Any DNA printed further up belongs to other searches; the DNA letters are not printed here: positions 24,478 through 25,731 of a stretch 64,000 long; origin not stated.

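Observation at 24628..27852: Orphan SPPY-motif beta-class DNA methyltransferase at the end of an mltF / KOW-protein / MTase operon, with no nuclease partner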

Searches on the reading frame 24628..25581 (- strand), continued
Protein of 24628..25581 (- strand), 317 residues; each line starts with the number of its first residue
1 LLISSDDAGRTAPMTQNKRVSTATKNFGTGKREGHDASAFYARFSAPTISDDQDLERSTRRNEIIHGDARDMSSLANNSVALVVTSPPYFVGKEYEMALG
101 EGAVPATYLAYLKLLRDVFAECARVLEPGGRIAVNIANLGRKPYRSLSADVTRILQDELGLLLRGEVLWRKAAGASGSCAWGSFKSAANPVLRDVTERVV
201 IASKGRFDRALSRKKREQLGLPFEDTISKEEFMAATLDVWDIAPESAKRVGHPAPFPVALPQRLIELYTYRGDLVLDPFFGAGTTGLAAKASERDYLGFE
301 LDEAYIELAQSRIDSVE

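Call 12: find_encoding_contigs(protein=P0052, flank=8000, max_places=2)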
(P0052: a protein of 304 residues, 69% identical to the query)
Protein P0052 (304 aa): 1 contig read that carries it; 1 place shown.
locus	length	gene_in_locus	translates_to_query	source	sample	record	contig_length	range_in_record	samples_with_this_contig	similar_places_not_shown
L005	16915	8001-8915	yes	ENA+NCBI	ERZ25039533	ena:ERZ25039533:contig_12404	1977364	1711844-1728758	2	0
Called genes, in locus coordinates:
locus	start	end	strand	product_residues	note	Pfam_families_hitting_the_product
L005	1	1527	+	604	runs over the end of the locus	PF13401:AAA_22 (faint), PF00664:ABC_membrane, PF00005:ABC_tran, PF13304:AAA_21 (faint)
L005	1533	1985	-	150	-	-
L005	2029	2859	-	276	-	PF12822:ECF_trnsprt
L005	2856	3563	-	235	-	PF13191:AAA_16 (weak), PF00005:ABC_tran, PF13304:AAA_21 (weak)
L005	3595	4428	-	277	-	PF00005:ABC_tran, PF13304:AAA_21 (faint)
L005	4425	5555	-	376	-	-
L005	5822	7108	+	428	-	PF13243:SQHop_cyclase_C (weak)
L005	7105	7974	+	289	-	-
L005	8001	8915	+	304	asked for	PF08241:Methyltransf_11 (faint), PF13649:Methyltransf_25 (faint), PF01555:N6_N4_Mtase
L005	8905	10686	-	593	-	PF03167:UDG (weak)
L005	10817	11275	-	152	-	-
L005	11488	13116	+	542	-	PF05977:MFS_3 (weak), PF07690:MFS_1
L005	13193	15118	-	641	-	PF03572:Peptidase_S41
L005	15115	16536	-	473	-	PF07969:Amidohydro_3 (faint), PF01979:Amidohydro_1 (weak)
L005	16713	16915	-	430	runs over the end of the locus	PF00144:Beta-lactamase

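Call 13: find_encoding_contigs(protein=P0088, flank=8000, max_places=2)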
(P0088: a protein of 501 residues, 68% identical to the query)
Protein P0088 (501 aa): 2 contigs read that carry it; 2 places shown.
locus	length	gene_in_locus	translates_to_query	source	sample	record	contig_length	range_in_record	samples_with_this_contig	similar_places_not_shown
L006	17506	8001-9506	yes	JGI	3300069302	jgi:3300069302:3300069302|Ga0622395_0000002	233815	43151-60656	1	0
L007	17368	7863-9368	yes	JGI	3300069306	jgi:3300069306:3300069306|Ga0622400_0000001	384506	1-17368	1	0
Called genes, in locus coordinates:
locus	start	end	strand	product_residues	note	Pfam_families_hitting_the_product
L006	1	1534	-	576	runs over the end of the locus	PF01663:Phosphodiest, PF01676:Metalloenzyme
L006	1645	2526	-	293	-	PF00892:EamA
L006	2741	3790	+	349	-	-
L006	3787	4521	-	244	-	PF00106:adh_short, PF01370:Epimerase (weak), PF13561:adh_short_C2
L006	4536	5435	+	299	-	PF00491:Arginase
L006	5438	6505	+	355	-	PF02811:PHP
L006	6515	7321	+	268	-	PF01186:Lysyl_oxidase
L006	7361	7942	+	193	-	-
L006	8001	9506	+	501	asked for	PF01555:N6_N4_Mtase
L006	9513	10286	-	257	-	PF00106:adh_short, PF08659:KR, PF01370:Epimerase (weak), PF13561:adh_short_C2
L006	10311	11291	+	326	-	PF01926:MMR_HSR1 (weak), PF06071:YchF-GTPase_C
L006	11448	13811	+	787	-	-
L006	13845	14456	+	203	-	PF01810:LysE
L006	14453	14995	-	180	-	PF02622:DUF179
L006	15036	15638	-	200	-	-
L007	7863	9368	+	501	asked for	PF01555:N6_N4_Mtase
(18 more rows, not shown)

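Call 16: search_dna_similar(query=window:24628-25542:-, collection=phages, mode=protein, max_rows=15)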
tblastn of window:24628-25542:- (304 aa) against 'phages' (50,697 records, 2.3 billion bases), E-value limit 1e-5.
Records with a match: 1075; places in all: 1164; records where one place covers at least 80% of the query: 342.
Best place of each record, by identity: <60% 1075.
By first word of the organism name: Mycobacterium 142; Synechococcus 73; Staphylococcus 71; Gordonia 57; Streptococcus 57; Vibrio 50; Lactococcus 44; Brucella 41; Burkholderia 35; Klebsiella 32; and 94 more.
By host as written in the record: - 130; Mycobacterium smegmatis mc2 155 84; Gordonia terrae 3612 46; Lactococcus lactis 33; Staphylococcus aureus 24; Burkholderia sp. 19; Flavobacterium sp. LMO6 19; Mycobacterium smegmatis mc#155 18; and 345 more.
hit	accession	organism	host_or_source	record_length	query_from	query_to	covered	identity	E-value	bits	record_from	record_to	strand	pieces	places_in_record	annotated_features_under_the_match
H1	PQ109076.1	Thermus phage Lalka27a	Thermus thermophilus HB27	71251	54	300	81%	35.5%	9e-26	112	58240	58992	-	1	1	DNMTa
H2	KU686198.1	Synechococcus phage S-CAM3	Synechococcus sp.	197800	49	300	83%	34.3%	9e-36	142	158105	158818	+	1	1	DNA methylase | restriction enzyme, type II R/M system 1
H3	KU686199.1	Synechococcus phage S-CAM3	Synechococcus sp.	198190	49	300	83%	34.3%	9e-36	142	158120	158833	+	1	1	DNA methylase | restriction enzyme, type II R/M system 1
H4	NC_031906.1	Synechococcus phage S-CAM3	Synechococcus sp.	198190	49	300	83%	34.3%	9e-36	142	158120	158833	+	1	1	DNA methyltransferase | restriction enzyme, type II R/M system 1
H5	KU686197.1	Synechococcus phage S-CAM3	Synechococcus sp.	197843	49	300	83%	34.3%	4e-35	140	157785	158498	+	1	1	DNA methylase | restriction enzyme, type II R/M system 1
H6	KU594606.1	Cyanophage S-RIM32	Synechococcus sp.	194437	49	300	83%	34.3%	6e-33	133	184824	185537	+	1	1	DNA methylase | type II restriction enzyme/endonuclease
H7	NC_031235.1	Cyanophage S-RIM32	Synechococcus sp.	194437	49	300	83%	34.3%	6e-33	133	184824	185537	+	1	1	DNA methylase | type II restriction enzyme/endonuclease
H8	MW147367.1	Synechococcus phage S-H9-2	Synechococcus sp. WH 8102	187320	49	300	83%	33.1%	1e-32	132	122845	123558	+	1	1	DNA methylase | type II restriction enzyme/endonuclease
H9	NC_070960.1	Synechococcus phage S-H9-2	Synechococcus sp. WH 8102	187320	49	300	83%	33.1%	1e-32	132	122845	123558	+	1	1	methyltransferase | type II restriction enzyme/endonuclease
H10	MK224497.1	Mycobacterium phage Henu3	Mycolicibacterium smegmatis MC2 155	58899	48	296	82%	33.3%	1e-20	98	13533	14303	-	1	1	DNA-methylase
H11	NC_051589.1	Mycobacterium phage Henu3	Mycolicibacterium smegmatis MC2 155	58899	48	296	82%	33.3%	1e-20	98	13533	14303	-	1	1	DNA methyltransferase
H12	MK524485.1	Mycobacterium phage MissDaisy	Mycobacterium smegmatis mc#155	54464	48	296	82%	33.3%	1e-20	98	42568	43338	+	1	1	68: methyltransferase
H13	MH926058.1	Mycobacterium phage Reptar3000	Mycobacterium smegmatis mc2 155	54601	48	296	82%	33.3%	1e-20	98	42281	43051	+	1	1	68: methyltransferase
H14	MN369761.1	Mycobacterium phage Malthus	Mycobacterium smegmatis mc2155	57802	48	296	82%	33.3%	2e-20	97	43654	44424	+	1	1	72: methyltransferase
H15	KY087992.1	Mycobacterium phage Mitti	Mycobacterium smegmatis mc2 155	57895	48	296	82%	33.3%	2e-20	97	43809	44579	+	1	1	methyltransferase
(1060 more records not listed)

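Call 17: search_dna_similar(query=window:24628-25542:-, collection=plasmids, mode=protein, max_rows=15)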
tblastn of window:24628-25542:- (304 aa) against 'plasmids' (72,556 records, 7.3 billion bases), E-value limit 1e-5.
The search stops at 5000 records and this limit was reached: more records match than are counted here, and every count below describes the 5000 best-scoring records only.
Records with a match: at least 5000; places in all: 5255; records where one place covers at least 80% of the query: 191.
Best place of each record, by identity: <60% 5000.
By first word of the organism name: Escherichia 3076; Klebsiella 783; Salmonella 255; Shigella 232; Burkholderia 112; Citrobacter 80; Enterobacter 75; Yersinia 63; Xanthomonas 30; Ralstonia 25; and 98 more.
By predicted mobility (MOB-suite, as given by PLSDB): conjugative 3486; non-mobilizable 802; mobilizable 712.
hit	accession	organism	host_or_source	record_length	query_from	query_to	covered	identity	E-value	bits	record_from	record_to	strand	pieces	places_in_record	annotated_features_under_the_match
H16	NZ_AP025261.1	Paraburkholderia terrae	-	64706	23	302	92%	30.1%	4e-28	121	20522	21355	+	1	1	site-specific DNA-methyltransferase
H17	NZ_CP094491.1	Paenarthrobacter ureafaciens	soil,farmland soil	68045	42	294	76%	36.2%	2e-10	134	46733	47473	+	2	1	site-specific DNA-methyltransferase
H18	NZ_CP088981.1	Rhodanobacter denitrificans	soil,well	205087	49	300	83%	33.1%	6e-20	97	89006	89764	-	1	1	site-specific DNA-methyltransferase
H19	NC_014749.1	Calditerrivibrio nitroreducens DSM 19672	terrestrial hot spring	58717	47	300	84%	32.5%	3e-31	130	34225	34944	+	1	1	site-specific DNA-methyltransferase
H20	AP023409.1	Streptomyces libani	-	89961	33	300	88%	30.8%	3e-18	92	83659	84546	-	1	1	yhdJ: methyltransferase | hypothetical protein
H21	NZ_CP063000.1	Klebsiella pneumoniae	Homo sapiens,Gall bladder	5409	42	295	84%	30.9%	3e-20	98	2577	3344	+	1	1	site-specific DNA-methyltransferase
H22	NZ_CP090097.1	Neorhizobium galegae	Galega,Cell culture,Plant nodule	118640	24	301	91%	28.1%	3e-20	98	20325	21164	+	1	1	site-specific DNA-methyltransferase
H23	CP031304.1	Natrinema thermotolerans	Cell culture,Korean salt-fermented food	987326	57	303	81%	31.0%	2e-13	78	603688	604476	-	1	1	site-specific DNA-methyltransferase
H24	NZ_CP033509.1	Mesorhizobium jarvisii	Lotus corniculatus,cell culture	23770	49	304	84%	29.7%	2e-11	72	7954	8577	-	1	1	DNA methyltransferase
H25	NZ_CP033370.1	Mesorhizobium loti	Lotus sp.,cell culture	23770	49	304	84%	29.7%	2e-11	72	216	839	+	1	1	DNA methyltransferase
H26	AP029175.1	Bdellovibrio sp. HM001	Microbe,river water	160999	51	293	80%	31.3%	1e-9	67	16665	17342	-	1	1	hypothetical protein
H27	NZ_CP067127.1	Paracoccus alcaliphilus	whole organism,soil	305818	50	300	83%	30.2%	4e-18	92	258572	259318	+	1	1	site-specific DNA-methyltransferase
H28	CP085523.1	Escherichia coli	culture,feces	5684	49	295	81%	30.6%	1e-18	93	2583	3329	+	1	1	site-specific DNA-methyltransferase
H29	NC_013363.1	Escherichia coli O26:H11 str. 11368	-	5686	49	295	81%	30.6%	1e-18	93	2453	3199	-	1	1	site-specific DNA-methyltransferase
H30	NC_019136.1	Salmonella enterica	-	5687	49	295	81%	30.6%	1e-18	93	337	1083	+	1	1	site-specific DNA-methyltransferase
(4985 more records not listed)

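Call 20: find_related_loci(query=A1, collection=genome_contigs, flank=8000)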
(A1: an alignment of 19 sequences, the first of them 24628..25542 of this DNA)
Query A1 (304 aa) in genome_contigs; peptide patterns used: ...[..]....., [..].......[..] (x = any residue, [..] = any of these).
599 stretches matched a pattern (row limit reached: there are more); 589 encode a relative of the query (tblastn E <= 1e-3); the best 80 are kept; 80 distinct loci.
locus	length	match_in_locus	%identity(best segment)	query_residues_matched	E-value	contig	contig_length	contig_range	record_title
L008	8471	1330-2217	72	5-300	7e-147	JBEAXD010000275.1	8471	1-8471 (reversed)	MAG: Actinomycetota bacterium isolate NASQAN2011_275_B_bin.1 scaffold_387358, whole genome shotgun sequence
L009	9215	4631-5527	69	2-300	1e-142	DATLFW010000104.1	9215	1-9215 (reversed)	MAG TPA_asm: Acidimicrobiia bacterium isolate SMAG_U13598 k141_36277, whole genome shotgun sequence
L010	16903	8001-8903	66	1-300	4e-138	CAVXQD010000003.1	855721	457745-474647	MAG: uncultured Acidimicrobiales bacterium isolate MFD04651.bin.1.175 genome assembly, contig: contig_14512, whole genom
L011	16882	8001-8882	68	7-300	2e-138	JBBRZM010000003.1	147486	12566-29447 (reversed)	MAG: Acidimicrobiia bacterium isolate metawrap_la5_47 metawrap_la5_47_K_934974_L_147486_cov_32.4054, whole genome shotgu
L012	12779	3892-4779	66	5-300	4e-135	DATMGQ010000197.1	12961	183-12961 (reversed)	MAG TPA_asm: Acidimicrobiales bacterium isolate SMAG_U13493 k141_190834, whole genome shotgun sequence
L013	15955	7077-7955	66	9-301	1e-134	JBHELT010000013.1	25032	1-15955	MAG: Actinomycetota bacterium isolate S2_bin.28.orig S2_k141_36636, whole genome shotgun sequence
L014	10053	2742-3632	67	4-300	1e-134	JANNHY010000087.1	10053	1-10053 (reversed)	MAG: Ilumatobacteraceae bacterium isolate SOY_6_C_metabat_189 SOY_6_C_k141_828783, whole genome shotgun sequence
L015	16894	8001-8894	66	3-300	5e-135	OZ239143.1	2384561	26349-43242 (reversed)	Acidimicrobiia bacterium isolate TE-7 genome assembly, chromosome: TE-7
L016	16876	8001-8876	69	9-300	2e-134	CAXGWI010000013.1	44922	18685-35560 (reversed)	MAG TPA_asm: uncultured Myxococcales bacterium isolate ERR594338_binner123_Refined_71 genome assembly, contig: ERZ118485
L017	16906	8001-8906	66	4-304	8e-134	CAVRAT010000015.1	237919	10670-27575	MAG: uncultured Acidimicrobiaceae bacterium isolate MFD04492.bin.2.85 genome assembly, contig: contig_8086, whole genome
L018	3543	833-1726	67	2-300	2e-137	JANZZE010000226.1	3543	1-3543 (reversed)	MAG: Acidimicrobiales bacterium isolate SKW114 NODE_222_length_3543_cov_3.311310, whole genome shotgun sequence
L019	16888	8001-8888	66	6-301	3e-133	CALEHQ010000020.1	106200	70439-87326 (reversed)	MAG TPA_asm: uncultured actinobacterium isolate ERR2206794_bin.153_CONCOCT_v1.1_MAG genome assembly, contig: ERZ891134.4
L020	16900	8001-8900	65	1-300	6e-133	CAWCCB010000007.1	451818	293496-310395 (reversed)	MAG: uncultured Microthrixaceae bacterium isolate MFD05502.bin.3.230 genome assembly, contig: contig_30608, whole genome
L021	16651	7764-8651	66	6-301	5e-133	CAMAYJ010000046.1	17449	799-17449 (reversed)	MAG: Bifidobacterium breve isolate MH-09jul19-118 genome assembly, contig: MH-09jul19-C7225, whole genome shotgun sequen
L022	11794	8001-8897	68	4-302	4e-133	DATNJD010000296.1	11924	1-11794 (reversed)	MAG TPA_asm: Acidimicrobiales bacterium isolate SMAG_U11390 k141_727579, whole genome shotgun sequence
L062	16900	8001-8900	65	1-300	9e-130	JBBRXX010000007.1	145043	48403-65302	MAG: Acidimicrobiia bacterium isolate La5_maxbin2.189 La5_maxbin2.189_K_1167949_L_145043_cov_30.4894, whole genome shotg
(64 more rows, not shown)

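Call 50: search_protein_families(library=pfam, proteins=[L016:2317-4848:+, L016:4893-5843:+, L016:5957-6490:+, L016:6110-7189:-, L016:7026-7952:+, L016:9014-9676:+, L016:9706-12588:-, L016:12730-14739:+], max_evalue=0.001)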
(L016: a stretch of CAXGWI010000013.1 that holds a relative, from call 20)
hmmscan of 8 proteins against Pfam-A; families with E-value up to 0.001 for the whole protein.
L016:2317-4848:+ (843 aa): 2 families
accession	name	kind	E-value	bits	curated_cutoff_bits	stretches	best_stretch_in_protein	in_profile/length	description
PF13948.11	DUF4215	-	5e-61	203.2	27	4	256-284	19-46/47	Domain of unknown function (DUF4215)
PF17848.7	Zn_ribbon_ACC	-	0.00067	20.2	24.5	0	464-475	6-17/26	Acetyl-CoA carboxylase zinc finger domain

L016:4893-5843:+ (316 aa): 3 families
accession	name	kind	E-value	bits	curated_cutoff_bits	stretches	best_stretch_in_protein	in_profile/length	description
PF01625.27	PMSR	-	6.1e-60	202.3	23.7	1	160-310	1-153/153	Peptide methionine sulfoxide reductase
PF01641.26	SelR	-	1.1e-40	138.6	24.9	1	43-154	1-115/116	SelR domain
PF24046.1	At4g08330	-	0.00086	19.8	27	0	114-140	74-100/129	At4g08330 beta-tent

L016:5957-6490:+ (177 aa): 0 families

L016:6110-7189:- (359 aa): 0 families

L016:7026-7952:+ (308 aa): 1 family
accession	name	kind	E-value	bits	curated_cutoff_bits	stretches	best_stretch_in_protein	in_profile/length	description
PF04338.18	DUF481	-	6.9e-21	75.7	21.1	1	97-308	5-210/210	Protein of unknown function, DUF481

L016:9014-9676:+ (220 aa): 10 families
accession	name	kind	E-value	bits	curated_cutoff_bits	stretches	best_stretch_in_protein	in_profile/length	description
PF13424.12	TPR_12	-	2e-32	111.7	30.1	3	67-140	3-76/77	Tetratricopeptide repeat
PF13374.12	TPR_10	-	4.9e-32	109.4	27.5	3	108-148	1-41/42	Tetratricopeptide repeat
PF24885.1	TPR_NPHP3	-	1.1e-27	97.5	100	2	128-218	118-208/239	Nephrocystin-3 TPR domain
PF07721.20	TPR_4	-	4.6e-07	30.3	27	0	152-176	2-26/26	Tetratricopeptide repeat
PF00515.34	TPR_1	-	4.7e-06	26.6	27.8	0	151-181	1-31/34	Tetratricopeptide repeat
PF13181.12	TPR_8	-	5.3e-06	26.6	25.7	0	111-140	3-32/34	Tetratricopeptide repeat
PF17874.7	TPR_MalT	-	1.2e-05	25.2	45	1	53-218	26-186/336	MalT-like TPR region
PF13176.12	TPR_7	-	2.8e-05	24.3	27.9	0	153-183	1-31/36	Tetratricopeptide repeat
PF13431.12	TPR_17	-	9.9e-05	22.8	24.4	0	147-171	9-33/34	Tetratricopeptide repeat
PF07719.23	TPR_2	-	0.00061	20.2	27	0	109-139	1-31/34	Tetratricopeptide repeat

L016:9706-12588:- (960 aa): 4 families
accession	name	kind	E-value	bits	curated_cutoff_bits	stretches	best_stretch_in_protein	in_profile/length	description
PF13948.11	DUF4215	-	6.7e-61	202.8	27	7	32-60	19-46/47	Domain of unknown function (DUF4215)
PF25390.1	WD40_RLD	-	3.1e-19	70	150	1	689-958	83-345/363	RCC1-like domain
PF13540.12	RCC1_2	-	5.5e-18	64.7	22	1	915-944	1-30/30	Regulator of chromosome condensation (RCC1) repeat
PF00415.24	RCC1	-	0.00088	20.2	21.7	0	932-958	2-29/50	Regulator of chromosome condensation (RCC1) repeat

L016:12730-14739:+ (669 aa): 1 family
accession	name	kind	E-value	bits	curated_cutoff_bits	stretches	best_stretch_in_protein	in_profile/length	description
PF07494.17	Reg_prop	-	1.9e-05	24.8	20.4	0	464-480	7-23/24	Two component regulator propeller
